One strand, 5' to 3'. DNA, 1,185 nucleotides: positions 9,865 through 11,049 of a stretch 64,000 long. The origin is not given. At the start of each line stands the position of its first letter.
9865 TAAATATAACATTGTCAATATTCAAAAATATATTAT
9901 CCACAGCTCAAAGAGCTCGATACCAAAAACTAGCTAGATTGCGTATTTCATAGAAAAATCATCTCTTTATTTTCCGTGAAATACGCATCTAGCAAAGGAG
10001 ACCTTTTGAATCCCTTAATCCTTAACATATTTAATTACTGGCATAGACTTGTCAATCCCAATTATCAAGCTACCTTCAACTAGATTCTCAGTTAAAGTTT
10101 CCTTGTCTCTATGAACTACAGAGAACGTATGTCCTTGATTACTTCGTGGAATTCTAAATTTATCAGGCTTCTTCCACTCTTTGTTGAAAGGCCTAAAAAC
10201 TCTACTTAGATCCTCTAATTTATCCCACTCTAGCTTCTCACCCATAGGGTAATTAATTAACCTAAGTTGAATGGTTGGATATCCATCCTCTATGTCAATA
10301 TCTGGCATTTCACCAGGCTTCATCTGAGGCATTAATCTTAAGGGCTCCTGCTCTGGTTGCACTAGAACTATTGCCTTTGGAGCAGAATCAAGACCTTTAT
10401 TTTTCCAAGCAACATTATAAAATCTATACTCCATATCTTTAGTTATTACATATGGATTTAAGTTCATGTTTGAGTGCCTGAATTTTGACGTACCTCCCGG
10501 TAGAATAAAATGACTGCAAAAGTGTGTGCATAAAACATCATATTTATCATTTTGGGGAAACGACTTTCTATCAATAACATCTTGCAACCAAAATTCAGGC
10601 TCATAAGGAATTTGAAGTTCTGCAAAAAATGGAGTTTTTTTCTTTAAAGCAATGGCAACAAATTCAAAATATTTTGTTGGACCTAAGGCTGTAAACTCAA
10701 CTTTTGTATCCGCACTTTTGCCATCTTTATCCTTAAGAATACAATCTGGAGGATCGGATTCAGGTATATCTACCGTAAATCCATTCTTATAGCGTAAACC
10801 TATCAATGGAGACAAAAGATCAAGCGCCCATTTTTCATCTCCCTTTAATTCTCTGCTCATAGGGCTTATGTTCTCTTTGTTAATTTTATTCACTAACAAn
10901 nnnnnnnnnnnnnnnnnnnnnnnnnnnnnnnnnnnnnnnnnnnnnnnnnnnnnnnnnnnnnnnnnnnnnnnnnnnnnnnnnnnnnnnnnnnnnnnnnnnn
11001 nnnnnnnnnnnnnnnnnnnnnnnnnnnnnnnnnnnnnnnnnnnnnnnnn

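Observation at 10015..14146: Two-gene helicase-nuclease cassette on the mobile element: candidate anti-phage/anti-plasmid defence system of unassigned type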

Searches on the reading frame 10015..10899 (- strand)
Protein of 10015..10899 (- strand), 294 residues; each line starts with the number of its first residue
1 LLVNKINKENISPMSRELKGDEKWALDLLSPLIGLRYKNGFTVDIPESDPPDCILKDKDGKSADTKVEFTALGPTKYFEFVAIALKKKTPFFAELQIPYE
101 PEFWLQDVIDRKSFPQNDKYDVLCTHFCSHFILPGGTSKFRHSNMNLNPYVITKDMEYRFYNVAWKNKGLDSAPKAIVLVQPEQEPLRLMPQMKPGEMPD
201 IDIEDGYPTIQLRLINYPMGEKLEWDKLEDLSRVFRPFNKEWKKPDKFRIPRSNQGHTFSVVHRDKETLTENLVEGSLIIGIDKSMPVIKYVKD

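Call 3: search_protein_families(library=pfam, proteins=[window:10015-10899:-], max_evalue=1)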
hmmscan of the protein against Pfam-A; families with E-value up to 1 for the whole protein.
window:10015-10899:- (294 aa): 0 families

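Call 4: search_protein_families(library=padloc, proteins=[window:10015-10899:-], max_evalue=1)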
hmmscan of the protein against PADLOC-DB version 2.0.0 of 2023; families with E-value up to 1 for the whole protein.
window:10015-10899:- (294 aa): 0 families

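Call 5: search_protein_families(library=ncbifam, proteins=[window:10015-10899:-], max_evalue=1)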
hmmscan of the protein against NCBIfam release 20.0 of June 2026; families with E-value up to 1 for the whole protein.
window:10015-10899:- (294 aa): 0 families

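Call 8: search_solved_structures(query=window:10015-10899:-, max_evalue=10)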
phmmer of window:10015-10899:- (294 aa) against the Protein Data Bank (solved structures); distinct sequences matched with E-value up to 10: 3.
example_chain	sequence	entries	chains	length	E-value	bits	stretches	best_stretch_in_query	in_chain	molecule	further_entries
1o6d_A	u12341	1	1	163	0.17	14.4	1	234-285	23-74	Hypothetical UPF0247 protein TM0844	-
7cbd_A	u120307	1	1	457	1.2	11.7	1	174-236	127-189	Exoglucanase A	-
2edf_A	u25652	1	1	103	1.8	11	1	93-139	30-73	Obscurin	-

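Call 9: find_homologous_proteins(query=window:10015-10899:-)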
Query window:10015-10899:- (294 aa): 6 proteins with E <= 0.001 among 685 candidates.
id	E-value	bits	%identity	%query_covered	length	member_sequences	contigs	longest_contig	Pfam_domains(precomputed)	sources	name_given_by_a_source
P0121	2.2e-198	676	100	99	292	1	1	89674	-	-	-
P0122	1.5e-107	377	58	95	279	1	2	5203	-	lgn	-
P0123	1.1e-100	355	56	95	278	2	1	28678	-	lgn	-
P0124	4.9e-100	353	55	94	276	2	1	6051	-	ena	-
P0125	1.4e-60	223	42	94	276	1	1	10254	-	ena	-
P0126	1.6e-32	131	37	80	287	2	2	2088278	-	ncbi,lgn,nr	ncbi:hypothetical protein [Neptuniibacter caesariensis]|nr:hypothetical protein [Neptuniibacter caes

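Call 13: find_encoding_contigs(protein=P0126, flank=8000, max_places=2)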
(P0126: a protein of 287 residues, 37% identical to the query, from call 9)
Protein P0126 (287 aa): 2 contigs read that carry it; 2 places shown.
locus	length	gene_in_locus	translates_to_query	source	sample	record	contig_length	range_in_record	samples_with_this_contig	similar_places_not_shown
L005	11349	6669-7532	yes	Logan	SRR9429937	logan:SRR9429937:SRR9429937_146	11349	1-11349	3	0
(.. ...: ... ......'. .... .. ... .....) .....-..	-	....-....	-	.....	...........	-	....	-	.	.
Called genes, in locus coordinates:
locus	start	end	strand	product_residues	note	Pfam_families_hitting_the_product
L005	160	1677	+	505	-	PF01656:CbiA, PF13500:AAA_26, PF07685:GATase_3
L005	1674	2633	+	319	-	PF03186:CobD_Cbib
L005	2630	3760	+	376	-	PF00155:Aminotran_1_2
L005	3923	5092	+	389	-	-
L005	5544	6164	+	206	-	-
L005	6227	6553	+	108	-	PF03143:GTP_EFTU_D3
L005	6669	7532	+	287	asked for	-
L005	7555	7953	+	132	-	-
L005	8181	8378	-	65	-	PF01361:Tautomerase, PF14552:Tautomerase_2 (weak)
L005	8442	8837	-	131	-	PF12893:Lumazine_bd_2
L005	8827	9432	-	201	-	PF02798:GST_N (weak), PF13409:GST_N_2 (faint)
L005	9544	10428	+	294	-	PF00126:HTH_1, PF03466:LysR_substrate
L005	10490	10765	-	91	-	PF12823:DUF3817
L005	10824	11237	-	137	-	PF01152:Bac_globin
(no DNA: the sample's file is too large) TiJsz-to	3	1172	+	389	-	?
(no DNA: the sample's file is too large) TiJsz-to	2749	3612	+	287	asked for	-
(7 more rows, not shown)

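Call 20: find_encoding_contigs(protein=P0123, flank=8000, max_places=2)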
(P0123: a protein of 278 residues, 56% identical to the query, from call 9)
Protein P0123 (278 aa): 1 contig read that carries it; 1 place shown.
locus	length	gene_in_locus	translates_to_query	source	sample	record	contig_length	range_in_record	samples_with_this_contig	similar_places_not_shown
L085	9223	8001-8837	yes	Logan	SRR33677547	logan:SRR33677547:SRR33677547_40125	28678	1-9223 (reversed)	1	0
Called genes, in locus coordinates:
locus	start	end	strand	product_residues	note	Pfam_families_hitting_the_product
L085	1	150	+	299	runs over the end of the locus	PF01243:PNPOx_N (weak)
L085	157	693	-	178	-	PF00440:TetR_N, PF17937:TetR_C_28 (weak)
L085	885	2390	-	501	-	PF07690:MFS_1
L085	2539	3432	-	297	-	PF00126:HTH_1, PF03466:LysR_substrate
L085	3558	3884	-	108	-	-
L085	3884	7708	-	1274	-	PF28173:Upx-like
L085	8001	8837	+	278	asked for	-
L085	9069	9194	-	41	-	PF13776:DUF4172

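Call 21: find_encoding_contigs(protein=P0125, flank=8000, max_places=2)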
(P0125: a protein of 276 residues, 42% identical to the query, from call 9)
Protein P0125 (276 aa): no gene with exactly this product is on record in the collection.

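Call 22: find_encoding_contigs(protein=P0122, flank=8000, max_places=2)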
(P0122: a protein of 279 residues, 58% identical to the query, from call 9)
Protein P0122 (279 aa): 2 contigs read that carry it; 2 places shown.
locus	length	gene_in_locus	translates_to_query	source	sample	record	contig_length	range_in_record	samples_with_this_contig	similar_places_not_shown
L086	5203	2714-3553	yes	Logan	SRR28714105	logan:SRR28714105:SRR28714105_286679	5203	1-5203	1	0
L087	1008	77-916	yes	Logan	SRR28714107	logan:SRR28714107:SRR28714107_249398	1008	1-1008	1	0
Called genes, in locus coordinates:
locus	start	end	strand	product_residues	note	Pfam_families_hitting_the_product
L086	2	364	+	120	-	?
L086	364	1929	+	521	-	PF00890:FAD_binding_2, PF01134:GIDA (faint), PF01266:DAO, PF07992:Pyr_redox_2, PF12831:FAD_oxidored (faint), PF03486:HI0933_like (weak), PF02910:Succ_DH_flav_C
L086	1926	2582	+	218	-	PF00111:Fer2 (weak), PF13085:Fer2_3, PF13187:Fer4_9 (faint), PF13183:Fer4_8, PF13237:Fer4_10, PF12838:Fer4_7 (weak), PF13484:Fer4_16, PF13534:Fer4_17, +1 more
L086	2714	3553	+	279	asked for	-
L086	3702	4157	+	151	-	PF06445:GyrI-like, PF14526:Cass2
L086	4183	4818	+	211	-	PF00132:Hexapep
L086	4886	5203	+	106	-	?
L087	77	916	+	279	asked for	-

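Call 23: find_encoding_contigs(protein=P0124, flank=8000, max_places=2)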
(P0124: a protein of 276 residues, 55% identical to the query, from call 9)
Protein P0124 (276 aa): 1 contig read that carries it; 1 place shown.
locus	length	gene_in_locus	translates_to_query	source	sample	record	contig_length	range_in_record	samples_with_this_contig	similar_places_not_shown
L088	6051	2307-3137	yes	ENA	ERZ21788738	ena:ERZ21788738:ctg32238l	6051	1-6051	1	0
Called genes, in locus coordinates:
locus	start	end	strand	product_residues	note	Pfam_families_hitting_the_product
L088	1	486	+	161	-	?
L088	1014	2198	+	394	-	-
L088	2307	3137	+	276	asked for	-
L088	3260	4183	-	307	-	-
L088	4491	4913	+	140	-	-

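Call 45: search_protein_families(library=phrogs, proteins=[window:10015-10860:-], max_evalue=0.01)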
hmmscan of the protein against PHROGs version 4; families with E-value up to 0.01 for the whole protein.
window:10015-10860:- (281 aa): 0 families

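Call 57: predict_structure(alignment_id=A3)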
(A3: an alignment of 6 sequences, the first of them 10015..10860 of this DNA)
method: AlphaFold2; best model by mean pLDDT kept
length: 281 residues; sequences in the alignment: 6
mean_pLDDT: 81.7   pTM: 0.80
mean pLDDT of the five models: 81.7, 72.0, 69.5, 68.7, 55.8
residues with pLDDT >= 90: 104; 70-90: 129; 50-70: 33; < 50: 15
segments of 3 or more residues with pLDDT < 50: 118-132
pLDDT, mean of each block of 10 residues (from residue 1): 76 86 90 89 92 91 78 83 93 93 91 66 38 66 91 76 85 82 89 93 79 88 93 86 62 72 73 89 59
secondary structure, 60 per line:
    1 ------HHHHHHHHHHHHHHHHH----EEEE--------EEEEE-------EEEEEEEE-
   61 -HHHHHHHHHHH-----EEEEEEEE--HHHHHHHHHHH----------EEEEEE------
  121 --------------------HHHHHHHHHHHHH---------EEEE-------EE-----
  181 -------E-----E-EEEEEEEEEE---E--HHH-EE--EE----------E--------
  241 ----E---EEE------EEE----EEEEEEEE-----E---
elements in order: H7-23 E28-31 E40-44 E52-59 H62-72 E78-85 H88-98 E109-114 H141-153 E163-166 E196-205 E249-251 E258-260 E265-272

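Call 61: fold_search(model_id=the predicted structure, library=pdb)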
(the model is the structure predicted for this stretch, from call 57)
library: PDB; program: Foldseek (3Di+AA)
matches with E <= 10: 169; with E <= 0.001: 0
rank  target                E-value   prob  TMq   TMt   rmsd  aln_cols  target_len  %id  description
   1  1sx8_B                3.7e-01  0.41  0.12  0.14   7.4        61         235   16  EcoRV bound to cognate DNA and Mn2+ (released 2004-04-06)
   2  1rv5_B                4.2e-01  0.38  0.12  0.14   7.0        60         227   17  COMPLEX OF ECORV ENDONUCLEASE WITH D(AAAGAT)/D(ATCTT) (released 1998-11-11)
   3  1rv5_A                4.2e-01  0.21  0.13  0.15  10.3        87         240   13  COMPLEX OF ECORV ENDONUCLEASE WITH D(AAAGAT)/D(ATCTT) (released 1998-11-11)
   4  1az0_B                4.7e-01  0.35  0.12  0.15   6.9        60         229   15  ECORV ENDONUCLEASE/DNA COMPLEX (released 1998-06-19)
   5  1bsu_A                4.7e-01  0.20  0.12  0.14   9.1        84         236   14  STRUCTURAL AND ENERGETIC ORIGINS OF INDIRECT READOUT IN SITE-SPECIFIC DNA CLEAVAGE BY A RESTRICTION ENDONUCLEASE (released 1998-09-09)
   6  1eo3_B                4.7e-01  0.15  0.13  0.14  11.0        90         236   12  INHIBITION OF ECORV ENDONUCLEASE BY DEOXYRIBO-3'-S-PHOSPHOROTHIOLATES: A HIGH RESOLUTION X-RAY CRYSTALLOGRAPHIC STUDY (released 2000-04-04)
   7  2b0d_B                5.0e-01  0.14  0.12  0.13  11.3        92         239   14  EcoRV Restriction Endonuclease/GAATTC/Ca2+ (released 2005-09-27)
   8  2b0d_A                5.0e-01  0.13  0.12  0.13  11.2        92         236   14  EcoRV Restriction Endonuclease/GAATTC/Ca2+ (released 2005-09-27)
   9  1az0_A                5.3e-01  0.35  0.12  0.14   6.6        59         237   17  ECORV ENDONUCLEASE/DNA COMPLEX (released 1998-06-19)
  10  1bua_B                5.3e-01  0.33  0.12  0.14   7.0        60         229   17  STRUCTURAL AND ENERGETIC ORIGINS OF INDIRECT READOUT IN SITE-SPECIFIC DNA CLEAVAGE BY A RESTRICTION ENDONUCLEASE (released 1998-09-09)
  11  1sx5_B                5.3e-01  0.15  0.13  0.14  11.2        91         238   12  K38A EcoRV bound to cleaved DNA and Mn2+: P1 crystal form (released 2004-04-06)
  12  1eon_A                5.7e-01  0.15  0.13  0.15  11.3        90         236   13  ECORV BOUND TO 3'-S-PHOSPHOROTHIOLATE DNA AND CA2+ (released 2000-04-04)
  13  9e5c_3c               5.7e-01  0.08  0.10  0.11  12.7       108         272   14  Cryo-EM structure of 96 nm repeat of microtubule doublet from T. brucei flagellum (released 2025-03-12)
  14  8znj_A                5.7e-01  0.06  0.16  0.11  19.2       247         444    9  Cryo-EM structure of a short prokaryotic Argonaute system from archaeon Suldolobus islandicus (released 2025-02-19)
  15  1eop_B                6.0e-01  0.18  0.13  0.15   9.1        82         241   15  ECORV BOUND TO COGNATE DNA (released 2000-04-04)
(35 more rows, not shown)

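Call 85: search_protein_representatives(alignment_id=A3)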
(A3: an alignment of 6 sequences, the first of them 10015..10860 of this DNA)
Query: 6 sequences, 279 profile positions. Proteins with E-value up to 0.001 (for the whole library): 10; up to 1e-10: 8; up to 1e-30: 5. The best 10 are listed.
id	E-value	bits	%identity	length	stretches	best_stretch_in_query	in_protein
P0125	8.0e-121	418.9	-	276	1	2-278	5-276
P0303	2.0e-107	375.0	-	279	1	1-277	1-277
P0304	2.0e-87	309.3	-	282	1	4-279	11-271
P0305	5.3e-70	252.2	-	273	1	3-273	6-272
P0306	3.9e-52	193.5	-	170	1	45-212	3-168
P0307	3.6e-23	98.5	-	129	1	3-107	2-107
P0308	1.3e-19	86.8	-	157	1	133-278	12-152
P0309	3.9e-12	62.3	-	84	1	3-69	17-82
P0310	3.2e-04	36.4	-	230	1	7-230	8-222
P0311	8.4e-04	35.0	-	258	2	35-100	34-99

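Call 86: fold_search(model_id=the predicted structure, library=viral)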
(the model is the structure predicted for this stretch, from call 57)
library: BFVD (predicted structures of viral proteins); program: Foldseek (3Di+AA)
matches with E <= 10: 113; with E <= 0.001: 0
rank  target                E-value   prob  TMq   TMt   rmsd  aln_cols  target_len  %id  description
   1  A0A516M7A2            1.2e-01  0.47  0.13  0.20   5.7        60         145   10  (no name in the UniProt tables at hand)
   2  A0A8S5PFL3            1.7e-01  0.41  0.26  0.15   8.1       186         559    9  Minor capsid protein [Siphoviridae sp. ctrEg9]
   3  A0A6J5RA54            1.8e-01  0.23  0.12  0.19  12.0        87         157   20  Protein NO VEIN C-terminal domain-containing protein [uncultured Caudovirales phage]
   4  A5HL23                1.9e-01  0.23  0.16  0.28  10.7       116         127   11  PfWMP3_29 [Phormidium phage Pf-WMP3]
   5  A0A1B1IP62            2.2e-01  0.33  0.12  0.25   6.6        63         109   21  (no name in the UniProt tables at hand)
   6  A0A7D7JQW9            4.7e-01  0.06  0.17  0.15  17.2       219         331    8  (no name in the UniProt tables at hand)
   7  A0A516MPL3            6.0e-01  0.14  0.13  0.25  10.7        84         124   14  (no name in the UniProt tables at hand)
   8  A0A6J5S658            6.7e-01  0.14  0.12  0.28  10.9        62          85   24  VRR-NUC domain containing protein [uncultured Caudovirales phage]
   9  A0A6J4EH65            1.0e+00  0.10  0.15  0.19   7.7       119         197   10  (no name in the UniProt tables at hand)
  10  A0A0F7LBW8            1.2e+00  0.12  0.13  0.22   6.4        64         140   12  Head to tail connector [uncultured marine virus]
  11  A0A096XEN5            1.3e+00  0.08  0.13  0.24  12.4        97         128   16  Uncharacterized protein [Escherichia phage phi191]
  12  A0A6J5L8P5            1.4e+00  0.06  0.13  0.17   9.8       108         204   15  Uncharacterized protein [uncultured Caudovirales phage]
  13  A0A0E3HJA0            1.5e+00  0.10  0.16  0.22   9.0       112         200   13  Restriction endonuclease [Synechococcus phage ACG-2014f]
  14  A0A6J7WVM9            1.5e+00  0.03  0.14  0.09  16.4       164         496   12  Phage_DnaB, phage replicative helicase, DnaB family [uncultured Caudovirales phage]
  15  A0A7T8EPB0            1.6e+00  0.04  0.11  0.17  16.4        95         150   16  Uncharacterized protein [Erwinia phage pEa_SNUABM_5]
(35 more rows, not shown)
